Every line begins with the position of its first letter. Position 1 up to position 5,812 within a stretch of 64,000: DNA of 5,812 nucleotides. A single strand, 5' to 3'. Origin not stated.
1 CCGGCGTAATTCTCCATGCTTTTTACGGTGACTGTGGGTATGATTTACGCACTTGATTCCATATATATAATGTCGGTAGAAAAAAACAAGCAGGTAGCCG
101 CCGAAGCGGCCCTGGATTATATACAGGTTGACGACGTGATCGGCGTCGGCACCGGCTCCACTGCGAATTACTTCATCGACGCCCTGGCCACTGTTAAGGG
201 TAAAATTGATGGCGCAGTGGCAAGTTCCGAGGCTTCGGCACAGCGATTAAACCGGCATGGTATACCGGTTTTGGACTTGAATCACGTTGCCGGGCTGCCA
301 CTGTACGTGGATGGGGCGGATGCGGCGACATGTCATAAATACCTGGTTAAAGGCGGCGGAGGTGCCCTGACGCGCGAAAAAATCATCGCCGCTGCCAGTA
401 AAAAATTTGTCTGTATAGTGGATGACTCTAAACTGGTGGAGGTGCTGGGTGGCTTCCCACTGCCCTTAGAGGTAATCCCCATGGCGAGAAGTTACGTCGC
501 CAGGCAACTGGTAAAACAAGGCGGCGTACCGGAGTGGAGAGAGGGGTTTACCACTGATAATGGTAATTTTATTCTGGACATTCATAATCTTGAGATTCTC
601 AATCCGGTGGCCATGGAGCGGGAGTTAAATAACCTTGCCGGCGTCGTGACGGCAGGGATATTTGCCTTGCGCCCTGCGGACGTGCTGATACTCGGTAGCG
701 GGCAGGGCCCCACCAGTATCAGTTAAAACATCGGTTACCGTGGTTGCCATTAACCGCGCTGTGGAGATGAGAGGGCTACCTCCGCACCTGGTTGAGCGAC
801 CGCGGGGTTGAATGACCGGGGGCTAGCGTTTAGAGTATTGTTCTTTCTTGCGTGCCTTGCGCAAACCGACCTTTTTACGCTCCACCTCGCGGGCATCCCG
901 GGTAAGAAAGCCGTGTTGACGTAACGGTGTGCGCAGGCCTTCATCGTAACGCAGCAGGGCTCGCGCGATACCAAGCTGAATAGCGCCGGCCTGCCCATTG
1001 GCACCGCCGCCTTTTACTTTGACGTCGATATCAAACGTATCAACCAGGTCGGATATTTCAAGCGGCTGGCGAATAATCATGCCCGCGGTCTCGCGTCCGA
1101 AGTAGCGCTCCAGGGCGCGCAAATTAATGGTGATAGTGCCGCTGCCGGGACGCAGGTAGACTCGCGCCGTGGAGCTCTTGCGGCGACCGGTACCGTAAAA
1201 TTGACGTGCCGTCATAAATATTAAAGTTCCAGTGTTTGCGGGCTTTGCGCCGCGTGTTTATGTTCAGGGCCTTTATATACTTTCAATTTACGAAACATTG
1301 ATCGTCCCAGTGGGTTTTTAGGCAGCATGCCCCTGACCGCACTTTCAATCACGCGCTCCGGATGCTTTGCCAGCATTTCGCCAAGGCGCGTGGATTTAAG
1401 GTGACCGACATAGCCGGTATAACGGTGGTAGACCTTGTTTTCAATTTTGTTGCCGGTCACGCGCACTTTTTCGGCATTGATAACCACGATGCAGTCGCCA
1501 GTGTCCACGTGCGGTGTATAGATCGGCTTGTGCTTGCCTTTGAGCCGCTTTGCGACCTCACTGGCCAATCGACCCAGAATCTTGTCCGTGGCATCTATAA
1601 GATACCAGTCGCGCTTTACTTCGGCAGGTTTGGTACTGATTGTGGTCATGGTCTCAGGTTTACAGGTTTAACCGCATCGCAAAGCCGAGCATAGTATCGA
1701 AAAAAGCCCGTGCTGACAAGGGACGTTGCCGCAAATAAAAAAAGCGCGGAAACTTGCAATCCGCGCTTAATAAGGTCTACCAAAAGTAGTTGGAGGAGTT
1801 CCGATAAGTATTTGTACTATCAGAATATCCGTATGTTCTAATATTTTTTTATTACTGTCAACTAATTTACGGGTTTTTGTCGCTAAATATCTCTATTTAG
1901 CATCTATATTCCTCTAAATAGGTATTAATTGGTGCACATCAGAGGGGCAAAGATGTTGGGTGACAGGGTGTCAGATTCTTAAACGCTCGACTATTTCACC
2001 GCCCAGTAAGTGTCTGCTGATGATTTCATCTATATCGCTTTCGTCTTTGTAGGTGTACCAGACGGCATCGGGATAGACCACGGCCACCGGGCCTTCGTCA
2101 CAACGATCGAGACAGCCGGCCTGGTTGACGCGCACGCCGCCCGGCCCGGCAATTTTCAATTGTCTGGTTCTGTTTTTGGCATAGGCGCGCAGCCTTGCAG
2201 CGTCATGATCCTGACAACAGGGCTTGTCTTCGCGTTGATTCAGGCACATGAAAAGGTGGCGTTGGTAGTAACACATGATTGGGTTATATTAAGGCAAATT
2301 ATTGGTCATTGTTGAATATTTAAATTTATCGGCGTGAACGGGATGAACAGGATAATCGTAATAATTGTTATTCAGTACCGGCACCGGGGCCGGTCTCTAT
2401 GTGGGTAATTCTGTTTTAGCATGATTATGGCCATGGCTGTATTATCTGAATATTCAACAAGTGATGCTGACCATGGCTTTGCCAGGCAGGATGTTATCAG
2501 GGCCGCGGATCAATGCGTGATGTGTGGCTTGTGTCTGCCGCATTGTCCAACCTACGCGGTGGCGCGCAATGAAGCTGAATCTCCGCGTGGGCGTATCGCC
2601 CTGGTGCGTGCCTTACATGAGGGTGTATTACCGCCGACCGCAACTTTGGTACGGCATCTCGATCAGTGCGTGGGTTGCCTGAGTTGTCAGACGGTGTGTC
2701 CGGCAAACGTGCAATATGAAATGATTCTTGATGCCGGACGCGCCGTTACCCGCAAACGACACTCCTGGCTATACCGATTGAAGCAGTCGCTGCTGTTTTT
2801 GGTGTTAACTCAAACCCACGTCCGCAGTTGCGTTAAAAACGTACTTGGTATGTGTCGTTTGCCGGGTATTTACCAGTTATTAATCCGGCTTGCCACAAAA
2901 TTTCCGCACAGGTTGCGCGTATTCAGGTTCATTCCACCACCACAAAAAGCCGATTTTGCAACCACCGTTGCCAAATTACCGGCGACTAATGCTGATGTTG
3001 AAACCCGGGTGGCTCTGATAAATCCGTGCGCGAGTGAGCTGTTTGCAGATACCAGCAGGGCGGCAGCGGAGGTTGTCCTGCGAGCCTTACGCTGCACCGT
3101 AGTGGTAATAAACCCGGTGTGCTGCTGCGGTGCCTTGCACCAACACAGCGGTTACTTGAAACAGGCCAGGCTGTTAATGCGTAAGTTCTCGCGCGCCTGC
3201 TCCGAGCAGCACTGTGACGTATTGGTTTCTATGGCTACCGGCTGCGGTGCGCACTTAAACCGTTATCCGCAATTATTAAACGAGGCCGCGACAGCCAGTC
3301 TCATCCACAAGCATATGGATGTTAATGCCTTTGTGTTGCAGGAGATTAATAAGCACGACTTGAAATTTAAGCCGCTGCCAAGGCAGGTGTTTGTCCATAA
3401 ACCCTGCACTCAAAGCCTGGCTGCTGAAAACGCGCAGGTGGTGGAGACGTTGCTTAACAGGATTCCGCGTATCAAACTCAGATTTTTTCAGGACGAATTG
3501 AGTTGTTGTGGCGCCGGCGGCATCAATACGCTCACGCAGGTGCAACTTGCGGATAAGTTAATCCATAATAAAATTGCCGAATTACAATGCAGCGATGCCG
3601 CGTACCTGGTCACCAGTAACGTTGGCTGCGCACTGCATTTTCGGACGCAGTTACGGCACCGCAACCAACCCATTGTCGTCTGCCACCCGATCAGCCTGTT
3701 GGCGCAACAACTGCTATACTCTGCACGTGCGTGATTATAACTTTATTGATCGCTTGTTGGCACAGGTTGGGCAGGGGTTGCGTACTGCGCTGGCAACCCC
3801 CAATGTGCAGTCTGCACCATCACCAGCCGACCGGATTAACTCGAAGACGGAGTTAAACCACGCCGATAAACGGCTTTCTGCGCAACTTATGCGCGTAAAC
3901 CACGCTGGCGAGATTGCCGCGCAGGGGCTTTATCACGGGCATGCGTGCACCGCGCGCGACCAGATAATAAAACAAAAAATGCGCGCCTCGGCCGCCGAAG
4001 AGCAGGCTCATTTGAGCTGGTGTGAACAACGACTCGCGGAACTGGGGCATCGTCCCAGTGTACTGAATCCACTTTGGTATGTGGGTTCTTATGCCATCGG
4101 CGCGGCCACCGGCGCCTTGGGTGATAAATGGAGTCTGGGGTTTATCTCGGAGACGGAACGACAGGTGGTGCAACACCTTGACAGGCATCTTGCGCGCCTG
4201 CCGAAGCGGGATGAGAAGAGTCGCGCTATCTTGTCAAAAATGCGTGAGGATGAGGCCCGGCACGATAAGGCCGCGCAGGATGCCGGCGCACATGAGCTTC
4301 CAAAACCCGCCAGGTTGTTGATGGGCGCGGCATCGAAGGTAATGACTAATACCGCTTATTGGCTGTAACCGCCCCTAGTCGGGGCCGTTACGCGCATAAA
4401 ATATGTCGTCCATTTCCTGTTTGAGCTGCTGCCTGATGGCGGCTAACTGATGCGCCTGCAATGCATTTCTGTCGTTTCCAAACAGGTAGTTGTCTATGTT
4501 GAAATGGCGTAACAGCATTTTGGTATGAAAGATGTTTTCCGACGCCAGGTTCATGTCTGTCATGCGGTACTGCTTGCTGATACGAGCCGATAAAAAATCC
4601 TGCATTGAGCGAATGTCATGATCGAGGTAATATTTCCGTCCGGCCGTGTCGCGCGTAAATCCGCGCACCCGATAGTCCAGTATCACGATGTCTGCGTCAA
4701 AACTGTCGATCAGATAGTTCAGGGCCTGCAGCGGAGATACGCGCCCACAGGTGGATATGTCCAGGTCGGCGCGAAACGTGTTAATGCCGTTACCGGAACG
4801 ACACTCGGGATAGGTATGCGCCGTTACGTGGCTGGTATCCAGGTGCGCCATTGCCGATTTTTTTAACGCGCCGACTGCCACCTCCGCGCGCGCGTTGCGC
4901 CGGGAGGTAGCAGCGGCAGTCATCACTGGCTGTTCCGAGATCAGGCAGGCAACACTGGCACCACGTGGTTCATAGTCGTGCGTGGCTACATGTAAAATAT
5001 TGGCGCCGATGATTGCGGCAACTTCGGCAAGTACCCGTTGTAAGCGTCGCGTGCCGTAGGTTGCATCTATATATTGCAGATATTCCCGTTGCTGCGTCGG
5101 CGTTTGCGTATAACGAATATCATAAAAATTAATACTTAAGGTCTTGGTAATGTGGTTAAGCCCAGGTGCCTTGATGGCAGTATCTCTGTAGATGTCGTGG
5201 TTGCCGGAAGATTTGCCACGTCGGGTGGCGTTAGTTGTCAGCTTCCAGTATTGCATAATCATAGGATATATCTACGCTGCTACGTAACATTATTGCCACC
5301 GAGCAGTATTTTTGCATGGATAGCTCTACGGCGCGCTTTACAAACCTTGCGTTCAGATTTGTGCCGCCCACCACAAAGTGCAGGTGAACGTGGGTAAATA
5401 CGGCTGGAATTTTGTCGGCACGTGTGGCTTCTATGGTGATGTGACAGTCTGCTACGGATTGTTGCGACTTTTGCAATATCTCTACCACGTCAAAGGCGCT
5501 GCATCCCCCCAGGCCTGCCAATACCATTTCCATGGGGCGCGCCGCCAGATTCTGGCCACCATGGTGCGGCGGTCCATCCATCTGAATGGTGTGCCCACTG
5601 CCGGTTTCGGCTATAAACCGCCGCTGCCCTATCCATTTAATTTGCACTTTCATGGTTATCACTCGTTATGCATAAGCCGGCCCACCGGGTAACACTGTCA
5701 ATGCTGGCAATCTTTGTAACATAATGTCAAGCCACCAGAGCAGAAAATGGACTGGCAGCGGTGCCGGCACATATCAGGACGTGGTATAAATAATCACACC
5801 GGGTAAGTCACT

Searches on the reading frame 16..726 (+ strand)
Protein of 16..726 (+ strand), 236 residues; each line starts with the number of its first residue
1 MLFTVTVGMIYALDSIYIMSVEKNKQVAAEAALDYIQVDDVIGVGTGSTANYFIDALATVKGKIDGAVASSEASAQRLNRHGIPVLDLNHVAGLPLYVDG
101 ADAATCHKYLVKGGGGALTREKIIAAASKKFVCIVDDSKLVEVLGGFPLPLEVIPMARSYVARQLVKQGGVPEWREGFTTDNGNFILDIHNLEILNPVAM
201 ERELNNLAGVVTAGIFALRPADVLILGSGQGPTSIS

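Call 61: find_encoding_contigs(protein=window:16-726:+, flank=10000, max_places=4)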
Protein window:16-726:+ (236 aa): 1 contig read that carries it; 1 place shown.
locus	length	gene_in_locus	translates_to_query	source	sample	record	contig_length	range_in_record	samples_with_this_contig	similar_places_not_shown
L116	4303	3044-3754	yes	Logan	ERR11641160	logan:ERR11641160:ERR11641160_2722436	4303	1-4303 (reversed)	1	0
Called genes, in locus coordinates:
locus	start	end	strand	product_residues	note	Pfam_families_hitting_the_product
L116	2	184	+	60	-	?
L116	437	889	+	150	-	PF01878:EVE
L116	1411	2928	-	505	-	PF00291:PALP, PF00585:Thr_dehydrat_C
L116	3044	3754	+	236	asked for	PF06026:Rib_5-P_isom_A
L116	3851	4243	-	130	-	PF00380:Ribosomal_S9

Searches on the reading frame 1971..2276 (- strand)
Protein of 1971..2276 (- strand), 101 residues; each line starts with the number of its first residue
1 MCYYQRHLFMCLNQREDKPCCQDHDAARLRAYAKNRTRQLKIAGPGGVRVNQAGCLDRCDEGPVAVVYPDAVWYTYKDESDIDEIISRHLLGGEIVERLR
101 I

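Call 24: search_protein_families(library=ncbifam, proteins=[window:1971-2276:-], max_evalue=1e-10)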
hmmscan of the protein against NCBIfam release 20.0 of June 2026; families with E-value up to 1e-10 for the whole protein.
window:1971-2276:- (101 aa): 2 families
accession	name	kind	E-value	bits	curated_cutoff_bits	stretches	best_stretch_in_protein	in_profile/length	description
NF041612.1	fdxn_Clost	equivalog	2.3e-15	57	150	1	5-101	5-102/102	2Fe-2S ferredoxin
NF041613.1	fdxn_Azotob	equivalog_domain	9.1e-12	45.2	195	1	5-96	5-97/107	2Fe-2S ferredoxin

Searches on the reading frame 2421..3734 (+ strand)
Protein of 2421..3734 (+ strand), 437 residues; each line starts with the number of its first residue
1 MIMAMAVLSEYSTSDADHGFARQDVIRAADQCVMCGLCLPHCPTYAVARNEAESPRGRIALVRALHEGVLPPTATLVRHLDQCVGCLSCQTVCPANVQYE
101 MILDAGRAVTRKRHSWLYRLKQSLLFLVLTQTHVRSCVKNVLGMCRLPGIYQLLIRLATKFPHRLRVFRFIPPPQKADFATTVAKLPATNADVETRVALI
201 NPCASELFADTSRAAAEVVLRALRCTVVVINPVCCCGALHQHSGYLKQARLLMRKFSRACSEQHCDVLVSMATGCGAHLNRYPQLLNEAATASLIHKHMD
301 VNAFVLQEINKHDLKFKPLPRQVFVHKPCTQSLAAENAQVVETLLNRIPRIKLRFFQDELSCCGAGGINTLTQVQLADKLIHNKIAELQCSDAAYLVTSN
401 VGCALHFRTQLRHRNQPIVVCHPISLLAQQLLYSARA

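Call 24: search_protein_families(library=ncbifam, proteins=[window:2421-3734:+], max_evalue=1e-10)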
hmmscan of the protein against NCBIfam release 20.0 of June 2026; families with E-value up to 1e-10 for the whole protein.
window:2421-3734:+ (437 aa): 5 families
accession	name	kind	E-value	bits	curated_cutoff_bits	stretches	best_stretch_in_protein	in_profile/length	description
NF008434.0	PRK11274.1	equivalog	3.5e-53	181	333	1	29-430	22-406/409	glycolate oxidase subunit GlcF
NF045670.1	quin_L_LdhH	equivalog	4.6e-34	117.8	800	1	20-427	294-705/706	L-lactate dehydrogenase (quinone) large subunit LdhH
NF008369.0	PRK11168.1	equivalog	9.5e-23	80.7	278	1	28-431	9-399/401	anaerobic glycerol-3-phosphate dehydrogenase subunit C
NF004898.0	PRK06259.1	equivalog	2.1e-20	72.9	385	1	22-428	126-485/488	fumarate reductase (CoM/CoB) subunit TfrB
TIGR03379.1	glycerol3P_GlpC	equivalog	2.8e-16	59.3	279.9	1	29-431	4-396/397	anaerobic glycerol-3-phosphate dehydrogenase subunit GlpC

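Call 76: find_homologous_proteins(query=window:2421-3734:+, max_evalue=1e-60)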
Query window:2421-3734:+ (437 aa): 520 proteins with E <= 1e-60 among 8000 candidates; the best 120 are listed.
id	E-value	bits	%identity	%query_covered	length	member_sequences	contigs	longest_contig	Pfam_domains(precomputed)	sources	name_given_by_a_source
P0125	5.8e-290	979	100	99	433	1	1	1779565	PF14697.12,PF12837.13,PF00037.33,PF13484.12,PF12838.13,PF13534.12,PF02754.22,PF13237.12,PF13183.12,PF13187.12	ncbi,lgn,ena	-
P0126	1.6e-172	592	63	95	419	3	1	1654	PF14697.12,PF12837.13,PF13484.12,PF12838.13,PF13534.12,PF02754.22,PF13237.12,PF13183.12,PF13187.12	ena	-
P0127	2.0e-172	592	63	95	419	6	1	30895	PF14697.12,PF13484.12,PF12838.13,PF13534.12,PF02754.22,PF25160.2,PF13237.12,PF13183.12,PF13187.12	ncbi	-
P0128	8.8e-170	583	62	95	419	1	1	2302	PF14697.12,PF12797.13,PF12837.13,PF13484.12,PF12838.13,PF13534.12,PF02754.22,PF13237.12,PF13183.12,PF13187.12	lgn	-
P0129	6.2e-156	538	57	96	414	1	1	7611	PF14697.12,PF12837.13,PF13484.12,PF12838.13,PF13534.12,PF02754.22,PF13237.12,PF13183.12,PF13187.12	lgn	-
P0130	3.4e-155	535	56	95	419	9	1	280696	PF14697.12,PF13484.12,PF12838.13,PF13534.12,PF02754.22,PF13237.12,PF13183.12,PF13187.12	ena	-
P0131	5.1e-154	531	56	95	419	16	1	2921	PF12797.13,PF12837.13,PF00037.33,PF13484.12,PF12838.13,PF13534.12,PF02754.22,PF13237.12,PF13183.12,PF13187.12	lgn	-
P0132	5.1e-146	505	58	92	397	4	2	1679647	PF12838.13,PF13534.12,PF02754.22,PF13183.12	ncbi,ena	-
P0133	1.5e-145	503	54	95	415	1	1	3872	PF14697.12,PF12837.13,PF13484.12,PF12838.13,PF13534.12,PF02754.22,PF13237.12,PF13183.12,PF13187.12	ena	-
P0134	4.4e-145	502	54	94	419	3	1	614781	PF12837.13,PF00037.33,PF13484.12,PF12838.13,PF13534.12,PF02754.22,PF13237.12,PF13183.12,PF13187.12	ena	-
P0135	2.1e-143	496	53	95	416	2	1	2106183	PF00037.33,PF13484.12,PF12838.13,PF13534.12,PF02754.22,PF13237.12,PF13183.12,PF13187.12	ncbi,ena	-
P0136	1.2e-139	484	56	94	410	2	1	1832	PF12797.13,PF12837.13,PF00037.33,PF13484.12,PF12838.13,PF13534.12,PF02754.22,PF25160.2,PF13237.12,PF13183.12,PF13187.12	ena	-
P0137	2.9e-135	470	53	95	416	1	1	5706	PF12797.13,PF12837.13,PF00037.33,PF13484.12,PF12838.13,PF13534.12,PF02754.22,PF25160.2,PF13237.12,PF13183.12,PF13187.12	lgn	-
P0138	1.6e-134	467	53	96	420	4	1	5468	PF00037.33,PF13484.12,PF12838.13,PF13534.12,PF02754.22,PF13183.12,PF13187.12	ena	-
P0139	2.8e-134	466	51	95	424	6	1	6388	PF12797.13,PF00037.33,PF13484.12,PF12838.13,PF13534.12,PF02754.22,PF25160.2,PF13237.12,PF13183.12,PF13187.12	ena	-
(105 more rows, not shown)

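Call 77: find_encoding_contigs(protein=P0127, flank=2500, max_places=2)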
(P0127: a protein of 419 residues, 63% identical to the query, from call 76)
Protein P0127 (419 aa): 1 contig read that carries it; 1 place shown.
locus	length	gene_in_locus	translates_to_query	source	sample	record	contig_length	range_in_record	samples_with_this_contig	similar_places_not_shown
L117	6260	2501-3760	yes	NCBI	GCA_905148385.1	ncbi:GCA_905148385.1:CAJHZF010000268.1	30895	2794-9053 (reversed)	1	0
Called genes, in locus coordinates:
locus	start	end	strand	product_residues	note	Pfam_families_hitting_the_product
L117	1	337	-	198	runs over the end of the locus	PF00583:Acetyltransf_1, PF13673:Acetyltransf_10, PF13508:Acetyltransf_7, PF08445:FR47 (weak)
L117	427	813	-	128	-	-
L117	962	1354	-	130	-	PF00380:Ribosomal_S9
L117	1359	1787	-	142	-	PF00572:Ribosomal_L13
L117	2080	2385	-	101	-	-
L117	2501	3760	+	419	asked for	PF13183:Fer4_8, PF13187:Fer4_9 (faint), PF13237:Fer4_10 (faint), PF14697:Fer4_21 (faint), PF12838:Fer4_7, PF13484:Fer4_16, PF13534:Fer4_17, PF02754:CCG, +1 more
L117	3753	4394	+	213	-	PF03232:COQ7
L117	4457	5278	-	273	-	PF02675:AdoMet_dc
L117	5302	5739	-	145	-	PF02566:OsmC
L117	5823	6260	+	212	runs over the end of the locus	PF00027:cNMP_binding, PF13545:HTH_Crp_2, PF00325:Crp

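Call 78: find_encoding_contigs(protein=P0125, flank=10000, max_places=4)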
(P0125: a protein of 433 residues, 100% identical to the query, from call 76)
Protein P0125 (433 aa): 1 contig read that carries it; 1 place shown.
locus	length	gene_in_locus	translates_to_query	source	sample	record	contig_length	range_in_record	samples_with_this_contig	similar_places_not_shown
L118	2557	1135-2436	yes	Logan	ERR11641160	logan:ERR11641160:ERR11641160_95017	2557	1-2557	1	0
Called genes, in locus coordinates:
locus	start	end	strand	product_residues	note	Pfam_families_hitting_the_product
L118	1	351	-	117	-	?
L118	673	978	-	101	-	-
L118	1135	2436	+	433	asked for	PF13187:Fer4_9 (faint), PF14697:Fer4_21 (faint), PF00037:Fer4 (faint), PF12838:Fer4_7, PF13183:Fer4_8, PF13484:Fer4_16, PF13534:Fer4_17, PF02754:CCG, +2 more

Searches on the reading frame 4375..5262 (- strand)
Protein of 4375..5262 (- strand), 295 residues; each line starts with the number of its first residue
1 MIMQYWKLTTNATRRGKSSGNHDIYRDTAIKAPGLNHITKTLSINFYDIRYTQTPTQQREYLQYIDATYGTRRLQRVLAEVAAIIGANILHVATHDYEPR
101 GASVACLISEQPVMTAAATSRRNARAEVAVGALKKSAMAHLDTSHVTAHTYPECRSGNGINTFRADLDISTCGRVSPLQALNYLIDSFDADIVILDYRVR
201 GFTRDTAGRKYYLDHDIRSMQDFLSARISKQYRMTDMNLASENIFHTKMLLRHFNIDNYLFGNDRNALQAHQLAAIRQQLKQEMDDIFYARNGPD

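Call 64: search_protein_families(library=pfam, proteins=[window:4375-5262:-], max_evalue=0.00001)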
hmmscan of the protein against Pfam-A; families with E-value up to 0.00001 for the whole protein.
window:4375-5262:- (295 aa): 1 family
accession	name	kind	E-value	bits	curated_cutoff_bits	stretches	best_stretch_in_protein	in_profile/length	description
PF02675.21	AdoMet_dc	-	2e-14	54.3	25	1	72-200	18-106/107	S-adenosylmethionine decarboxylase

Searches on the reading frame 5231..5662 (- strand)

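Call 64: search_protein_families(library=pfam, proteins=[window:5231-5662:-], max_evalue=0.00001)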
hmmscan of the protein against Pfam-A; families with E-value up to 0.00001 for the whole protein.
window:5231-5662:- (143 aa): 1 family
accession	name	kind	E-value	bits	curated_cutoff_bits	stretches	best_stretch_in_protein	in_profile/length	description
PF02566.24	OsmC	-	1.7e-16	60.9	27.5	1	36-134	1-99/100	OsmC-like protein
